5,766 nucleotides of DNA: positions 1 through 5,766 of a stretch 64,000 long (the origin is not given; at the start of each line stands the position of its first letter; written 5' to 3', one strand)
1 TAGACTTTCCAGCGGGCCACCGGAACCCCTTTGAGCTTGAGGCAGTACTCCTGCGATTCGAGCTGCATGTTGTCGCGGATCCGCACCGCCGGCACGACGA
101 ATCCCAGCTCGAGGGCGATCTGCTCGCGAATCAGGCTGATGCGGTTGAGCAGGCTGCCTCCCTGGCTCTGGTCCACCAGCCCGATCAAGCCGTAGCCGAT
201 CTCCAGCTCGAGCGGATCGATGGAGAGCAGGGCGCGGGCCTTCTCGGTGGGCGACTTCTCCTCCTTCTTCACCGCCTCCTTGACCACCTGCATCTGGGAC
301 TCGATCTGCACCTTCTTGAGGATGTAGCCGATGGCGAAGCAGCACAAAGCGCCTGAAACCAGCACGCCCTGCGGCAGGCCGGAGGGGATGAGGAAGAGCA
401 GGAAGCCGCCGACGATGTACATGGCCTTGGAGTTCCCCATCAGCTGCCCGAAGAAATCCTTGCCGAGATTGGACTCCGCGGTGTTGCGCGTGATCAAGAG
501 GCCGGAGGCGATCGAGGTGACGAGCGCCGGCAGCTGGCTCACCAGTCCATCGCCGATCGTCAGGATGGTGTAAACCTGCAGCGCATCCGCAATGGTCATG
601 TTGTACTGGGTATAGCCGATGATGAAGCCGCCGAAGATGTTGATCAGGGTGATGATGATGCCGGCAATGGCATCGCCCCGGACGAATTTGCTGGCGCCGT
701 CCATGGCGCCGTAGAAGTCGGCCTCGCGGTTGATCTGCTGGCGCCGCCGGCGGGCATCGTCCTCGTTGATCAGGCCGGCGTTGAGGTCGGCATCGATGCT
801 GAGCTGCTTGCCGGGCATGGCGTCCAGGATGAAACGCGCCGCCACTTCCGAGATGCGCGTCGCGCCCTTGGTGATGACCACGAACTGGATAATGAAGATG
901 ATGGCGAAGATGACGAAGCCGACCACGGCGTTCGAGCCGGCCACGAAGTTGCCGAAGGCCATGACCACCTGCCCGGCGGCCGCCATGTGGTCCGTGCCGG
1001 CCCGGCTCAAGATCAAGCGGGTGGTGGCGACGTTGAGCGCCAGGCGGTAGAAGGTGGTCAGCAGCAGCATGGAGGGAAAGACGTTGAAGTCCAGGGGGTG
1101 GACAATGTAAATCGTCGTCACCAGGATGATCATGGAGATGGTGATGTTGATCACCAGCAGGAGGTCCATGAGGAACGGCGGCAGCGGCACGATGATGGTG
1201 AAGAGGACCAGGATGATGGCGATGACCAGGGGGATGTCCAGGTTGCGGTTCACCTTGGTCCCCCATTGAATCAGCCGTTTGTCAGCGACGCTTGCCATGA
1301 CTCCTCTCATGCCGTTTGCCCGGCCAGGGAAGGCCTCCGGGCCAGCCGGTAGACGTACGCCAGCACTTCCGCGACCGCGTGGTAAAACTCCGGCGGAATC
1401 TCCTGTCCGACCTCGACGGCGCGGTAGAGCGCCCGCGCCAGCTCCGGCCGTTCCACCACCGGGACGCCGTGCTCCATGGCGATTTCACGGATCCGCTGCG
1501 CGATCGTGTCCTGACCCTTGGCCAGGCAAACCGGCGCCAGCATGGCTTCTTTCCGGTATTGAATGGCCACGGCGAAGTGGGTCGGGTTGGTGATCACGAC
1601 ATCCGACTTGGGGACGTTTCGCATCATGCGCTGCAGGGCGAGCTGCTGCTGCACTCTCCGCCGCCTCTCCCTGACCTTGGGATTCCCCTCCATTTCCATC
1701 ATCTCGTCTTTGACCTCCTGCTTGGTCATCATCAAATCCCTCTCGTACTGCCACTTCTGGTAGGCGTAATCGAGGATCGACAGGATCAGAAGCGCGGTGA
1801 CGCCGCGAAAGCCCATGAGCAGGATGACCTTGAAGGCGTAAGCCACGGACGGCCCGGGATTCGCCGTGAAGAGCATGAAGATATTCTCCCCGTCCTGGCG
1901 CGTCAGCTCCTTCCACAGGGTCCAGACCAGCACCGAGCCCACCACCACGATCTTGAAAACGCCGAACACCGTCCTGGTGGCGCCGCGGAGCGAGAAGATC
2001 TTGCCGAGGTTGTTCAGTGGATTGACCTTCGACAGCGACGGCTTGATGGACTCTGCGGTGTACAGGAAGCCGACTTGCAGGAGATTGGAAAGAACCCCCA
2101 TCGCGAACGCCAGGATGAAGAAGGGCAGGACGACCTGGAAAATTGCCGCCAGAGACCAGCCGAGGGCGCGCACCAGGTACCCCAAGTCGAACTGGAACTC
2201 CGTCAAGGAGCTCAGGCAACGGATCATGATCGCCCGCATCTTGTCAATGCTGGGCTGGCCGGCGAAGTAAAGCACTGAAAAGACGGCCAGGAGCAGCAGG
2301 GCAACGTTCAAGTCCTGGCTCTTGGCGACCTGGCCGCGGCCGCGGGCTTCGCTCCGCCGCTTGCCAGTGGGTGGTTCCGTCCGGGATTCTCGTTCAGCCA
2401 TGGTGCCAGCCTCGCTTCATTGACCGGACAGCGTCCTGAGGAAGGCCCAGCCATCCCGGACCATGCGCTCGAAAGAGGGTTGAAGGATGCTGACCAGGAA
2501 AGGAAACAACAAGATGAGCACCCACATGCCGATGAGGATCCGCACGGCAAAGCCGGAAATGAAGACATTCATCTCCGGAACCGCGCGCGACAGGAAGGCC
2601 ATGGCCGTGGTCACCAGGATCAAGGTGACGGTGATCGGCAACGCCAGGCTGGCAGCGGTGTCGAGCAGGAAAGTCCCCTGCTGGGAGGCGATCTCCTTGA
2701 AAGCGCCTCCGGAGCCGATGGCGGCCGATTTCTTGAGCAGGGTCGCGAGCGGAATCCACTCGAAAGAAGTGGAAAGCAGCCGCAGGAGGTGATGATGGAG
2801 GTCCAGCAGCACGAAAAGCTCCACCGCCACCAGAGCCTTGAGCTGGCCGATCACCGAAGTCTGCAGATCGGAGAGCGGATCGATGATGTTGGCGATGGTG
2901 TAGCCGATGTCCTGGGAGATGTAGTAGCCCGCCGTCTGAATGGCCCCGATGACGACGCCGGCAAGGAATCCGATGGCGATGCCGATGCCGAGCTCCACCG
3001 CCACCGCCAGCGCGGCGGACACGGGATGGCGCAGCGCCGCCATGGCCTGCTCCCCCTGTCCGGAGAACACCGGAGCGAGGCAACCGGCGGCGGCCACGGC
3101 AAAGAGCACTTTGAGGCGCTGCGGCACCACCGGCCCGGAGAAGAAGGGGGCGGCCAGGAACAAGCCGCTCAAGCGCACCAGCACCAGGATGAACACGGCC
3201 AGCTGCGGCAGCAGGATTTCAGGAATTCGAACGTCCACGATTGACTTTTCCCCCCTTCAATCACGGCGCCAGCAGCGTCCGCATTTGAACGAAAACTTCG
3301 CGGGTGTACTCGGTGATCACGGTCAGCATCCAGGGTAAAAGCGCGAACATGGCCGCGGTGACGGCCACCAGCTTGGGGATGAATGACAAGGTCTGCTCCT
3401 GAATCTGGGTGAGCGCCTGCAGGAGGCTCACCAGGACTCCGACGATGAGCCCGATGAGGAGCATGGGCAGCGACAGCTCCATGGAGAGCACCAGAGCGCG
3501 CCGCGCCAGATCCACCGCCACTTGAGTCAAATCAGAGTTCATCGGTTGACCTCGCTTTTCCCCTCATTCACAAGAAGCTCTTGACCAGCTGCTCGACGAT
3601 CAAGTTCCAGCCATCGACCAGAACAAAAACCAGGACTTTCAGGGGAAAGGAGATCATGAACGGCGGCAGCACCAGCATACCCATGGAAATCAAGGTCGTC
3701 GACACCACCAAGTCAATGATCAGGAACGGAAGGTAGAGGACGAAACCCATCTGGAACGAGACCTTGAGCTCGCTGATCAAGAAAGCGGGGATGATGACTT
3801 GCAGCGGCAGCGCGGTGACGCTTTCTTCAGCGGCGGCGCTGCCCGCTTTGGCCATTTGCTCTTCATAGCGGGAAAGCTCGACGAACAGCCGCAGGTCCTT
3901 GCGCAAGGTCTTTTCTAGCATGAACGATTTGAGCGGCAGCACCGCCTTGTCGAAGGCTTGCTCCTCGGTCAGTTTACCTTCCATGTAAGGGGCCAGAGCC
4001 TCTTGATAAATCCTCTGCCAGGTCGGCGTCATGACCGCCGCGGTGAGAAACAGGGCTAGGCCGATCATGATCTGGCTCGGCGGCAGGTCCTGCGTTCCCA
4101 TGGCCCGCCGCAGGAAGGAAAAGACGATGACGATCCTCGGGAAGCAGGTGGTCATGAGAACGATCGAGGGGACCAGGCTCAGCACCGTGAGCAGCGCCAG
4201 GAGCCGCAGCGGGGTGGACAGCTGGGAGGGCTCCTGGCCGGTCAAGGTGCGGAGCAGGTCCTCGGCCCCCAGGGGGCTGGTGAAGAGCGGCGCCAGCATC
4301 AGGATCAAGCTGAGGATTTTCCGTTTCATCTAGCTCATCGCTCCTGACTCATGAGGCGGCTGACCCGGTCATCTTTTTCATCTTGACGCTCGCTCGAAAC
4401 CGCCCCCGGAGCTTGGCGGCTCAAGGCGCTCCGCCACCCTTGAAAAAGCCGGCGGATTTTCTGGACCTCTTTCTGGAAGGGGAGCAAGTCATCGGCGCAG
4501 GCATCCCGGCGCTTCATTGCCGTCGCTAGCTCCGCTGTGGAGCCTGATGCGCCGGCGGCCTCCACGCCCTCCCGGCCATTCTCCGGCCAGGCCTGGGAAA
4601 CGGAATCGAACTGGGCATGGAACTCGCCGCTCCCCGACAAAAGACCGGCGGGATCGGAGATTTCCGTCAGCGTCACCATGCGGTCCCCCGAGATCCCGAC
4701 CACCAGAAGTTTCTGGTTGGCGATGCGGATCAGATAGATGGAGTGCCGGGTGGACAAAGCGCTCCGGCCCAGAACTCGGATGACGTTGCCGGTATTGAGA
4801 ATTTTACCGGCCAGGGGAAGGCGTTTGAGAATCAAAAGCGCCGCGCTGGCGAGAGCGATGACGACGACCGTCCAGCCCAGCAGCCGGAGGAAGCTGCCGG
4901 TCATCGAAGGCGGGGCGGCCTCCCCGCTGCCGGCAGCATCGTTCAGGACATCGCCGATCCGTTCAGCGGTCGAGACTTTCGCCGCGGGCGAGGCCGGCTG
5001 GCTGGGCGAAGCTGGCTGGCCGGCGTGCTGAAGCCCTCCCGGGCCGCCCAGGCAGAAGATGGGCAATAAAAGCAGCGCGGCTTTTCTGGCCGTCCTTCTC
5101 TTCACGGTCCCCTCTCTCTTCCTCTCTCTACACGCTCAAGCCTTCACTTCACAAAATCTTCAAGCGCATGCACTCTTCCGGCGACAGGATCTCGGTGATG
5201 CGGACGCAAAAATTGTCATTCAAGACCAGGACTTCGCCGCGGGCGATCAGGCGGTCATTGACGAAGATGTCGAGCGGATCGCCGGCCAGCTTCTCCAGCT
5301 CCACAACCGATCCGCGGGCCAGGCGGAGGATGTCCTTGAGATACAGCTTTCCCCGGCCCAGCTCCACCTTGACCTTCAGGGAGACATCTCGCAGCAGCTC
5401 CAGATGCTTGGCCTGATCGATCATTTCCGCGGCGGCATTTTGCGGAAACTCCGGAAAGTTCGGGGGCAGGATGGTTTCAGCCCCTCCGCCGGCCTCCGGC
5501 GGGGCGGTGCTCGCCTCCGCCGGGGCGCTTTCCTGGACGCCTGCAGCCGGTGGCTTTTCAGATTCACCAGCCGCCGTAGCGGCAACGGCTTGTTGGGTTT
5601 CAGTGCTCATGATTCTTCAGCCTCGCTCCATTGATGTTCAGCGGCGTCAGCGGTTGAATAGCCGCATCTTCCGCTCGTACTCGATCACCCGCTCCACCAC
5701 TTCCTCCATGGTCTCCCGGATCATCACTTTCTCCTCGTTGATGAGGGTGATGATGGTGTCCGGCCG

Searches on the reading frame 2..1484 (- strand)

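Call 35: search_protein_families(library=pfam, proteins=[window:2-1484:-], max_evalue=0.001)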
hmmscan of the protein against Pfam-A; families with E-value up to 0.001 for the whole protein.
window:2-1484:- (494 aa): 1 family
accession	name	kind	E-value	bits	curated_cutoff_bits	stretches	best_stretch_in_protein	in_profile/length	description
PF00771.25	FHIPEP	-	7.2e-173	577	29.1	1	93-493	1-401/657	FHIPEP family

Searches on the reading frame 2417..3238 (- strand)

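Call 35: search_protein_families(library=pfam, proteins=[window:2417-3238:-], max_evalue=0.001)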
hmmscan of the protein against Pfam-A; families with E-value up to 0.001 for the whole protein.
window:2417-3238:- (273 aa): 1 family
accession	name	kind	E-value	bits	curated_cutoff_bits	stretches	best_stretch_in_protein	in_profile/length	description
PF01311.25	Bac_export_1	-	1.9e-52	178.6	27.8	1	14-258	2-229/230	Bacterial export proteins, family 1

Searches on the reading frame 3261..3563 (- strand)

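Call 35: search_protein_families(library=pfam, proteins=[window:3261-3563:-], max_evalue=0.001)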
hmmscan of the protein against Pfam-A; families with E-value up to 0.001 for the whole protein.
window:3261-3563:- (100 aa): 2 families
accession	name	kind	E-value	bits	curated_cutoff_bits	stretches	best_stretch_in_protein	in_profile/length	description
PF01313.24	Bac_export_3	-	2.9e-28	98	25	1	16-88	2-74/74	Bacterial export proteins, family 3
PF01311.25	Bac_export_1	-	0.00035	20.7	27.8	1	11-88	150-228/230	Bacterial export proteins, family 1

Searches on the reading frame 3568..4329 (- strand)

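Call 35: search_protein_families(library=pfam, proteins=[window:3568-4329:-], max_evalue=0.001)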
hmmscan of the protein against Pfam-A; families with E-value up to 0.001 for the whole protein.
window:3568-4329:- (253 aa): 1 family
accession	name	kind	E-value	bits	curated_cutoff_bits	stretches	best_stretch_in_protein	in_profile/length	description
PF00813.25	FliP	-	1.4e-74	250.6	26.9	1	46-248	1-191/191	FliP family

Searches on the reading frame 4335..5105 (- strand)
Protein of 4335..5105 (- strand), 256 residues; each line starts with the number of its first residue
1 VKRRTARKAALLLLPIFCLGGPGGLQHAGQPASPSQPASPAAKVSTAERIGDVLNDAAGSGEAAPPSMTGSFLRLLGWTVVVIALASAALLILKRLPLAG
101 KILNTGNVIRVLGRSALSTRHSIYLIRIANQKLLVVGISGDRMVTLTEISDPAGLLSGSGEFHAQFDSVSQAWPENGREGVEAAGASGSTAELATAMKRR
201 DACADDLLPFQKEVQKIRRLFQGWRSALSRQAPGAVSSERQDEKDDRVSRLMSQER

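Call 35: search_protein_families(library=pfam, proteins=[window:4335-5105:-], max_evalue=0.001)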
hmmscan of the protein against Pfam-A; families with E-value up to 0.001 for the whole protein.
window:4335-5105:- (256 aa): 1 family
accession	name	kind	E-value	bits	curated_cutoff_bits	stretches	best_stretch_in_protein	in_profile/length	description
PF04347.18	FliO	-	2.7e-07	31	22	1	93-152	3-64/91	Flagellar biosynthesis protein, FliO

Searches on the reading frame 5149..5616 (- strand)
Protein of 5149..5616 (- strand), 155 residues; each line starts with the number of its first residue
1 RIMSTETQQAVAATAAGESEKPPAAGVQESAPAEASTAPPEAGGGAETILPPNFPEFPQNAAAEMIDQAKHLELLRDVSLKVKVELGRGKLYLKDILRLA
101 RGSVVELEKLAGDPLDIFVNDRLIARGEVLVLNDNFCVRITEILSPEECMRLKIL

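Call 35: search_protein_families(library=pfam, proteins=[window:5149-5616:-], max_evalue=0.001)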
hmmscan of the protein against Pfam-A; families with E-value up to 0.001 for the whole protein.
window:5149-5616:- (155 aa): 1 family
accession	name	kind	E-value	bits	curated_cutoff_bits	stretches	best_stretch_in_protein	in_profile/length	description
PF01052.25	FliMN_C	-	1.6e-23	82.8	23.8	1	74-144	2-72/73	Type III flagellar switch regulator (C-ring) FliN C-term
